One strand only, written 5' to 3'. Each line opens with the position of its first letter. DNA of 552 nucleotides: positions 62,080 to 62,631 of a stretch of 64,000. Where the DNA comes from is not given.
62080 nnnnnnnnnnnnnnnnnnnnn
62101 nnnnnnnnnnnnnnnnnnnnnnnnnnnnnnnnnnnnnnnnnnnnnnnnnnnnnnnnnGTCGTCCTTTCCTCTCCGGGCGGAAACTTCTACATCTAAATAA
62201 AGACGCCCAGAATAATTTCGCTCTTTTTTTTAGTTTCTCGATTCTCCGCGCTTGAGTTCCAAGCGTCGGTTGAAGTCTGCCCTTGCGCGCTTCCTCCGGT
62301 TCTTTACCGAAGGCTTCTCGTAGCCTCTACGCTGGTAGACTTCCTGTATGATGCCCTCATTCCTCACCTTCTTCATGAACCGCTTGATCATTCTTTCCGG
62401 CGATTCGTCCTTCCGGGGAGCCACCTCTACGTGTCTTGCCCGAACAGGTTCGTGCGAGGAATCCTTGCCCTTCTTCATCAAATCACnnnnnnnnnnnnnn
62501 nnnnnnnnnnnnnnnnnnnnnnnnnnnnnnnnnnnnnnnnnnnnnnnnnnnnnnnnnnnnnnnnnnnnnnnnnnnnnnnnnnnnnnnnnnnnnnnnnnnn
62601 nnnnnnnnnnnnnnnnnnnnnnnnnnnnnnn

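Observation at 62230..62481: Ribosomal protein bS21 homolog inserted between head genes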

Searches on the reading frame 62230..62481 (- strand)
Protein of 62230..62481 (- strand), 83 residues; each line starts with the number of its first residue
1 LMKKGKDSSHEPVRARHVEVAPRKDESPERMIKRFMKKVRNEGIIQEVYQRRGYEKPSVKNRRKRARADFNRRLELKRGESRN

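Call 3: search_protein_families(library=pfam, proteins=[window:62230-62481:-], max_evalue=0.01)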
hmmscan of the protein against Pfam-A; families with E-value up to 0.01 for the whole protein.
window:62230-62481:- (83 aa): 1 family
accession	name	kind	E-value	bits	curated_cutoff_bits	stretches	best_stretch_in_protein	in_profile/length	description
PF01165.25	Ribosomal_S21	-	3.1e-12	46.5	27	1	20-68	2-50/55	Ribosomal protein S21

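Call 4: search_protein_families(library=ncbifam, proteins=[window:62230-62481:-], max_evalue=1)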
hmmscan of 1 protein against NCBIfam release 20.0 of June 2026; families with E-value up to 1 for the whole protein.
window:62230-62481:- (83 aa): 1 family
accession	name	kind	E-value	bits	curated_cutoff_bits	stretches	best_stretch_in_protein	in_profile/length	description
TIGR00030.1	S21p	equivalog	3e-08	33.4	28.95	1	23-68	6-51/58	30S ribosomal protein S21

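Call 5: search_protein_families(library=phrogs, proteins=[window:62230-62481:-], max_evalue=0.001)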
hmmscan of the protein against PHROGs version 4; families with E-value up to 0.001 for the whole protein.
window:62230-62481:- (83 aa): 1 family
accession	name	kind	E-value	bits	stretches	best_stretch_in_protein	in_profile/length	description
phrog_21469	-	moron, auxiliary metabolic gene and host takeover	5.8e-07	30.6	1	23-74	7-57/71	ribosomal protein S21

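Call 7: search_dna_similar(query=window:62230-62481:-, collection=phages, mode=protein, max_rows=40, max_evalue=0.001)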
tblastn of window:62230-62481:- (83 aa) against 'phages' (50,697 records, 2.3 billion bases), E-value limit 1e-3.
No match.

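Call 11: find_homologous_proteins(query=window:62230-62478:-, max_evalue=0.001)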
Query window:62230-62478:- (82 aa): 26 proteins with E <= 0.001 among 27 candidates.
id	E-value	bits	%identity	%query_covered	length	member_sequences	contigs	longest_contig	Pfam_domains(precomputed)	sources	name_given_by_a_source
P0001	2.3e-40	153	93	100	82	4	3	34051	PF01165.26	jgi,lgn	jgi:ribosomal protein S21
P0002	1.8e-37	144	89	100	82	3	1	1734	PF01165.26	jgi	jgi:ribosomal protein S21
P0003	8.8e-35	135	83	99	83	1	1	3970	PF01165.26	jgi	jgi:small subunit ribosomal protein S21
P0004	2.3e-31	125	84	89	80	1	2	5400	PF01165.26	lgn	-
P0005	1.2e-28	116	77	78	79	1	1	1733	PF01165.26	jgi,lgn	jgi:ribosomal protein S21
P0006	2.7e-25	105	75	87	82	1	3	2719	PF01165.26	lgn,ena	-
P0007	1.4e-24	103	73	87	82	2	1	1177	PF01165.26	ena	-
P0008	2.7e-24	102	77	79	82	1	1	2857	PF01165.26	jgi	jgi:small subunit ribosomal protein S21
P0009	4.1e-24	102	68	91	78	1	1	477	PF01165.26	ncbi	-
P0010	8.7e-23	97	70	87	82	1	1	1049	PF01165.26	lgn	-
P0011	7.3e-22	94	75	78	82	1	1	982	PF01165.26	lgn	-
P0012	4.3e-20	89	70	77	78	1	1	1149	PF01165.26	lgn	-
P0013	6.7e-19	85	58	90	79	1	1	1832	PF01165.26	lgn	-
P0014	2.4e-18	83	70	78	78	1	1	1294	PF01165.26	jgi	jgi:ribosomal protein S21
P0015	9.8e-18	81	69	76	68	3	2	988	PF01165.26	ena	-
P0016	1.8e-17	80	69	76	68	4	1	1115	PF01165.26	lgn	-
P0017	4.1e-17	79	66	76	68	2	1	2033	PF01165.26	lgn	-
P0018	6.3e-17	79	65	76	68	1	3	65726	PF01165.26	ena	-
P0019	7.9e-17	78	63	76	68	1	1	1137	PF01165.26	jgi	-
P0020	1.1e-16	78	65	76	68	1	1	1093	PF01165.26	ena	-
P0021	1.5e-16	78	65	76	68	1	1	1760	PF01165.26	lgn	-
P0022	2.6e-16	77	63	76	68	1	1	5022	PF01165.26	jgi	jgi:small subunit ribosomal protein S21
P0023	3.2e-16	77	60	76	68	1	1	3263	PF01165.26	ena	-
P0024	1.3e-15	75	66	71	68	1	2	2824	PF01165.26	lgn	-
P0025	1.3e-15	75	69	71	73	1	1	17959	PF01165.26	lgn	-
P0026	1.9e-15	74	63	78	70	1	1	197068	PF01165.26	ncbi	ncbi:MAG: 30S ribosomal protein S21 [Acidiferrobacterales bacterium]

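Call 18: find_encoding_contigs(protein=P0001, flank=10000, max_places=4)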
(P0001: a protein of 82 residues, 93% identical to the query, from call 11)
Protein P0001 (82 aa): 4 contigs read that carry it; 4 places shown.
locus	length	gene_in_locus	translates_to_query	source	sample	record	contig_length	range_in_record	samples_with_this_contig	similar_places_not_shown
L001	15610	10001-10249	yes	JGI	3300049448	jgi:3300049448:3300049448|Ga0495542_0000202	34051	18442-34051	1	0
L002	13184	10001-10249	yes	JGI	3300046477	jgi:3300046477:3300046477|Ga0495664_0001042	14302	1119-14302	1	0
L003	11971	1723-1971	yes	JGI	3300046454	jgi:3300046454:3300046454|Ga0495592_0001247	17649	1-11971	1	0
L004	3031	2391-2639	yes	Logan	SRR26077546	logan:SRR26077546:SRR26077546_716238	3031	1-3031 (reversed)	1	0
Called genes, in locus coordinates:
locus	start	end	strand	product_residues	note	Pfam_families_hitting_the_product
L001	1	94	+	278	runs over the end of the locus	-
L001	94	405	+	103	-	-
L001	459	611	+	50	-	-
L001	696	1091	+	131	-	-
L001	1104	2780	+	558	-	PF03237:Terminase_6N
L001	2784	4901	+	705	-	PF07230:Portal_T4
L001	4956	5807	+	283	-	-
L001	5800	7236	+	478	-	-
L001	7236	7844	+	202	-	PF03420:Peptidase_S77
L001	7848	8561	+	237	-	-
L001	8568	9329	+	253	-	-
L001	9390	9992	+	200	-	-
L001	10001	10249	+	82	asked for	PF01165:Ribosomal_S21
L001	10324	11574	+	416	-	-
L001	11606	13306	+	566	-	PF07068:Gp23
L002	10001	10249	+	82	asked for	PF01165:Ribosomal_S21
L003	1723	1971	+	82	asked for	PF01165:Ribosomal_S21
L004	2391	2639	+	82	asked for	PF01165:Ribosomal_S21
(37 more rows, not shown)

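Call 19: find_encoding_contigs(protein=P0018, flank=10000, max_places=3)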
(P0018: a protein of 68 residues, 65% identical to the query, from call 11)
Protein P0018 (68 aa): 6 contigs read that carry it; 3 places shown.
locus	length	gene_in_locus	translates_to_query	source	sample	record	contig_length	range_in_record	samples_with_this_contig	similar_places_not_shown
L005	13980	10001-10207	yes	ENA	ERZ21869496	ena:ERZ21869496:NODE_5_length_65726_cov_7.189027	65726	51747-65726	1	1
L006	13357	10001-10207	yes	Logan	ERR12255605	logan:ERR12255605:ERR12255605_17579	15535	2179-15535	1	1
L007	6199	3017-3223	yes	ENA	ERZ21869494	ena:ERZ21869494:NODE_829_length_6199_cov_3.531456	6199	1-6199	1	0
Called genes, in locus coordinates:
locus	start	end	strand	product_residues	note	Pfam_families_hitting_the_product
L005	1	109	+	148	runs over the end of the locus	-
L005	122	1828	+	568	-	PF03354:TerL_ATPase (faint), PF03237:Terminase_6N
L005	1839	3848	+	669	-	PF07230:Portal_T4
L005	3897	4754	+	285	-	-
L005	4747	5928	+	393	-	-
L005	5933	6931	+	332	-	-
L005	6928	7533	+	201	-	PF03420:Peptidase_S77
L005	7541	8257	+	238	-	-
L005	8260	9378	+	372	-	-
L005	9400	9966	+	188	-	-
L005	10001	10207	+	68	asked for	PF01165:Ribosomal_S21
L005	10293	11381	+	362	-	-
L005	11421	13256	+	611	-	PF07068:Gp23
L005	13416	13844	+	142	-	-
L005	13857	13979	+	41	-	?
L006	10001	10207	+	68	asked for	PF01165:Ribosomal_S21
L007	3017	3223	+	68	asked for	PF01165:Ribosomal_S21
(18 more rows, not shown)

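Call 21: search_solved_structures(query=window:62230-62478:-, max_evalue=0.01, show_alignments=3)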
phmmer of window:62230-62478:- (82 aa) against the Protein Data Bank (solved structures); distinct sequences matched with E-value up to 0.01: 27.
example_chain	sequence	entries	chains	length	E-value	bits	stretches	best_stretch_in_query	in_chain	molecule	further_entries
6fxc_Au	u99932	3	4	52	2.5e-07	34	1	21-66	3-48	30S ribosomal protein S21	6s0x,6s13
5nd8_u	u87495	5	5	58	2.6e-07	33.9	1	20-68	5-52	30S ribosomal protein S21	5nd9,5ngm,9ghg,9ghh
9i5v_9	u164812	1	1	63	2.8e-07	33.8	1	20-75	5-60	Small ribosomal subunit protein bS21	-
5myj_AU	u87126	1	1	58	1.2e-06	31.8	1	21-67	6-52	30S ribosomal protein S21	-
7qv1_b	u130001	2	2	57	8.7e-06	29.1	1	20-67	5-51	30S ribosomal protein S21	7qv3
9hig_U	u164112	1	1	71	6.7e-05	26.3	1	22-81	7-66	Small ribosomal subunit protein bS21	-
6eri_BU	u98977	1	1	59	0.00012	25.4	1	16-67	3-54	30S ribosomal protein S21, chloroplastic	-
8fmw_U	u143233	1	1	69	0.00025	24.4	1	18-72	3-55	30S ribosomal protein S21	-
9h90_u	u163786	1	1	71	0.00038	23.9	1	21-78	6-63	30S ribosomal protein S21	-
4ybb_AU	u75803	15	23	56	0.00045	23.6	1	22-67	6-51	30S ribosomal protein S21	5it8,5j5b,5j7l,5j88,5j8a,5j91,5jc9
6i7v_AU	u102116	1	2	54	0.00054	23.4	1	22-67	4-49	30S ribosomal protein S21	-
8jsg_2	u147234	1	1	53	0.00054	23.4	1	22-66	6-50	Small ribosomal subunit protein bS21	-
4v6y_AU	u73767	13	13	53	0.00055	23.4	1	22-66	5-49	30S ribosomal protein S21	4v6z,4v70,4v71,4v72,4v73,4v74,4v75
4v61_AU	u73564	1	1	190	0.00059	23.3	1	14-73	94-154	Ribosomal Protein S21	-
2ykr_U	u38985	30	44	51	0.00063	23.2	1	22-66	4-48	30S RIBOSOMAL PROTEIN S21 | 30S ribosomal protein S21 (Fragment)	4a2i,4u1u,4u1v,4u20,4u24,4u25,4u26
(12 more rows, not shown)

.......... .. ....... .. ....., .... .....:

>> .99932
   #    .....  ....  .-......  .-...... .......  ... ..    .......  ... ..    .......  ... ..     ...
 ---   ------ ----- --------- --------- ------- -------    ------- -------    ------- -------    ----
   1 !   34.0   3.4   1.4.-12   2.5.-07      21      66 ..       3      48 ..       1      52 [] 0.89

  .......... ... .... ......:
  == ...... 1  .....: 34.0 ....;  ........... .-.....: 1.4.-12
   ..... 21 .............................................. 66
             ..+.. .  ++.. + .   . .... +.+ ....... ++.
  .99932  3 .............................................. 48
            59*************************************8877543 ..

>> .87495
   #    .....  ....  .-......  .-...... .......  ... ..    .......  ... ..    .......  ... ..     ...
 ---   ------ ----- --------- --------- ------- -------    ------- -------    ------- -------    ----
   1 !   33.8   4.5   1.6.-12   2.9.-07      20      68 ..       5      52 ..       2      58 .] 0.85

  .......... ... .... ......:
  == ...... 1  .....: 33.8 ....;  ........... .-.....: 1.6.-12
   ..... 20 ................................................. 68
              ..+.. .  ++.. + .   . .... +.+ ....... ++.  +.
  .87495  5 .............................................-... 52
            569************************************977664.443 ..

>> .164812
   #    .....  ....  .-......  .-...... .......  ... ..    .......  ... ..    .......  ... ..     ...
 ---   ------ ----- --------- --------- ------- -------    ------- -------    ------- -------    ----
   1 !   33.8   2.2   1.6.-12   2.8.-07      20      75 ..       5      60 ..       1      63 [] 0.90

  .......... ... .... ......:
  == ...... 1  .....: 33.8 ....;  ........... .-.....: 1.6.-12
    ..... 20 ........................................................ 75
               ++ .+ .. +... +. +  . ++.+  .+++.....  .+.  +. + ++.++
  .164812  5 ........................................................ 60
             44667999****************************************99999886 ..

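Call 22: find_encoding_contigs(protein=P0026, flank=4000, max_places=2)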
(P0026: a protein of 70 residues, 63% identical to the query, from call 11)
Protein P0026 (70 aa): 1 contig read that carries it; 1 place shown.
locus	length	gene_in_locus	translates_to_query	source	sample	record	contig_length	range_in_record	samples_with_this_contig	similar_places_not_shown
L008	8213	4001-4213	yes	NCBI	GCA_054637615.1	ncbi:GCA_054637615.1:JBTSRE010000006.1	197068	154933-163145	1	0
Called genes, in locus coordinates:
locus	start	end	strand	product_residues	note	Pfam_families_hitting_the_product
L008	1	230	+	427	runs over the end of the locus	-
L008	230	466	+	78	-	-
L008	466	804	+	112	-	-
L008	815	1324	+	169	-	-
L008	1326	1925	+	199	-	PF03420:Peptidase_S77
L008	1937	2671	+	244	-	-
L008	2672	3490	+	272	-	-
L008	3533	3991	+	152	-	-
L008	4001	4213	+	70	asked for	PF01165:Ribosomal_S21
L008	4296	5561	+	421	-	-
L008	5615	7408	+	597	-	PF07068:Gp23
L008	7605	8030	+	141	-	PF02945:Endonuclease_7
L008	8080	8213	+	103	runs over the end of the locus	-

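Call 23: find_encoding_contigs(protein=P0025, flank=8000, max_places=2)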
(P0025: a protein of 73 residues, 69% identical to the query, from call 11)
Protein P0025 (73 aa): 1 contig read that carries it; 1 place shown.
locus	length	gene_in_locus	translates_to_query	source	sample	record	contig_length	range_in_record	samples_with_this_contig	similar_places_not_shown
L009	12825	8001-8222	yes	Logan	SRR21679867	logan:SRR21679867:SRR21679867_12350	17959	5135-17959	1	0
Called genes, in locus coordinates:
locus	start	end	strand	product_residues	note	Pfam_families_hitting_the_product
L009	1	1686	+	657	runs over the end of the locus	PF07230:Portal_T4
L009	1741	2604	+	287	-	-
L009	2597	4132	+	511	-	-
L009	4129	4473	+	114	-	-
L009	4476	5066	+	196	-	PF03420:Peptidase_S77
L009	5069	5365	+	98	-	-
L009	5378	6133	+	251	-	-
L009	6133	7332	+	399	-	-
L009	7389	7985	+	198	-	-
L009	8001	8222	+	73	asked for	PF01165:Ribosomal_S21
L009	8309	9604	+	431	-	-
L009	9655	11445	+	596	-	PF07068:Gp23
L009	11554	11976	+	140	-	-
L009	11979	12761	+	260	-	-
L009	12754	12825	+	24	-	?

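Call 35: find_related_loci(query=A1, collection=genome_contigs, flank=3000)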
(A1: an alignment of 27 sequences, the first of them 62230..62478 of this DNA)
Query A1 (82 aa) in genome_contigs; peptide patterns used: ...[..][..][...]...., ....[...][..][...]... (x = any residue, [..] = any of these).
600 stretches matched a pattern (row limit reached: there are more); 410 encode a relative of the query (tblastn E <= 1e-3); the best 80 are kept; 80 distinct loci.
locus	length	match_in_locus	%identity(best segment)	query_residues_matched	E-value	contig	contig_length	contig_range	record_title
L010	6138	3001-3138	52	18-63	4e-9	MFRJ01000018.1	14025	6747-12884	MAG: Candidatus Melainabacteria bacterium GWA2_34_9 gwa2_scaffold_13876, whole genome shotgun sequence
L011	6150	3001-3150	48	14-63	4e-9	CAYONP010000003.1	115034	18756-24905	MAG TPA_asm: uncultured Fimbriimonadaceae bacterium isolate SRP323723_co1_122 genome assembly, contig: NODE_141_length_1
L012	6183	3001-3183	43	17-77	4e-9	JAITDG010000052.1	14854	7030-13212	MAG: Puniceicoccales bacterium isolate Nm470_bin121 k119_1251685, whole genome shotgun sequence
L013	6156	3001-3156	48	12-63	6e-9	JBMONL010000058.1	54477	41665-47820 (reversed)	MAG: Verrucomicrobiota bacterium isolate Betzabe_MAG075 MAG075_58, whole genome shotgun sequence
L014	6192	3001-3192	47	10-73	8e-9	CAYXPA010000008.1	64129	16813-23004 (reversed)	MAG TPA_asm: uncultured Verrucomicrobiota bacterium isolate binchicken_co107_206 genome assembly, contig: NODE_1115_leng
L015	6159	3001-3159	45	12-64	8e-9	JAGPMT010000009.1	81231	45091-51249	MAG: Phycisphaerae bacterium isolate Gw_SlDig_bin_36 Gw_SlDig_323_length_81231_cov_7.513920, whole genome shotgun sequen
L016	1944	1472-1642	44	17-73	1e-8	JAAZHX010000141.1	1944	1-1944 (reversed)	MAG: Smithella sp. isolate AS17jrsBPGN_1 1813_AS17, whole genome shotgun sequence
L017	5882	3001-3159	51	13-67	1e-8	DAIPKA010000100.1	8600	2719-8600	MAG TPA_asm: Candidatus Hydrogenedentota bacterium isolate CTOTU18300 NODE_10336_length_8600_cov_27.575424, whole genome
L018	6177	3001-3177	42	6-64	1e-8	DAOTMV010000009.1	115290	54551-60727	MAG TPA_asm: Anaerohalosphaeraceae bacterium isolate AMR_MDS_2912 NODE_147_length_115290_cov_15.191183, whole genome sho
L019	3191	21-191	44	17-73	1e-8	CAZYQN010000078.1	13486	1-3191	MAG TPA_asm: uncultured Pirellulales bacterium isolate binchicken_co44_187 genome assembly, contig: NODE_5681_length_134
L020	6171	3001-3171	44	17-73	1e-8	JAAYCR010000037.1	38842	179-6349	MAG: Phycisphaerae bacterium isolate AS06rmzACSIP_475 357895_AS06, whole genome shotgun sequence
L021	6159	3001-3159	45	12-64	1e-8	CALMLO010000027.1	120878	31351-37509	MAG TPA_asm: uncultured Phycisphaerales bacterium isolate SRR5007357_bin.132_CONCOCT_v1.1_MAG genome assembly, contig: E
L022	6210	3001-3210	41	4-73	2e-8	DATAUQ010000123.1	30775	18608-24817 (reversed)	MAG TPA_asm: Verrucomicrobiia bacterium isolate SMAG_U5576 k141_2920670, whole genome shotgun sequence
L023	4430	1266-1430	44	10-64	2e-8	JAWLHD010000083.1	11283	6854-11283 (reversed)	MAG: Anaerohalosphaeraceae bacterium isolate 30dZY2.bin.36 NODE_7014_length_11283_cov_2.939020, whole genome shotgun seq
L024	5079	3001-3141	49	17-63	1e-8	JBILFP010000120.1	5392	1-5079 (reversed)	MAG: Candidatus Methylacidiphilales bacterium isolate ME2016-08-30_3300044843_group7_bin116 Rohwer_bin2631_scaffold_1767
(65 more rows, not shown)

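Call 36: find_related_loci(query=A1, collection=viral_contigs, flank=6000)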
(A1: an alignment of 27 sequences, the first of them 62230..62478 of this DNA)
Query A1 (82 aa) in viral_contigs; peptide patterns used: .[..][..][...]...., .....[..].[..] (x = any residue, [..] = any of these).
89 stretches matched a pattern; 59 encode a relative of the query (tblastn E <= 1e-3); 59 distinct loci.
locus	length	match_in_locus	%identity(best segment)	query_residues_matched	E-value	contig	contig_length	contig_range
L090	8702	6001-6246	100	1-82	5e-50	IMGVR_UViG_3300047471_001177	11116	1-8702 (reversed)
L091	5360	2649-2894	100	1-82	5e-50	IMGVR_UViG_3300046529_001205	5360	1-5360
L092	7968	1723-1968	93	1-82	1e-46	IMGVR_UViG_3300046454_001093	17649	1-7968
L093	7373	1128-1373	94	1-82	1e-46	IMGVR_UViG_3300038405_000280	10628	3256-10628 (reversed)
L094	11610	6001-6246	93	1-82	7e-47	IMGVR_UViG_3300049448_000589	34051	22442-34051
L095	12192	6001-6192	64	8-71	2e-23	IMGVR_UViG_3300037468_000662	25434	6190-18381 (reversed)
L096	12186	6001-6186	68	13-74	1e-18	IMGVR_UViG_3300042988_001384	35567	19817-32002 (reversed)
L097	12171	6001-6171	54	11-67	2e-16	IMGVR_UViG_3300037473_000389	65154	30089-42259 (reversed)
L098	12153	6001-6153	65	16-65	4e-14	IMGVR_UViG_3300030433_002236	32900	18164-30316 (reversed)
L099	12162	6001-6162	59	14-67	6e-14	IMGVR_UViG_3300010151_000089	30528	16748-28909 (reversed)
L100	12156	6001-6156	58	16-67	4e-13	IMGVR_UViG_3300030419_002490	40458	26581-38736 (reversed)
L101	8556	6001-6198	48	12-77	5e-13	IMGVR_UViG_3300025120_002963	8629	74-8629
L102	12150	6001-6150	58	16-64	7e-13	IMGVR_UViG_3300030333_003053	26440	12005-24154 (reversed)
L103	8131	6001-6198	47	12-77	2e-12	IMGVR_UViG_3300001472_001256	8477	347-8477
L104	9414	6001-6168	52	12-67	2e-12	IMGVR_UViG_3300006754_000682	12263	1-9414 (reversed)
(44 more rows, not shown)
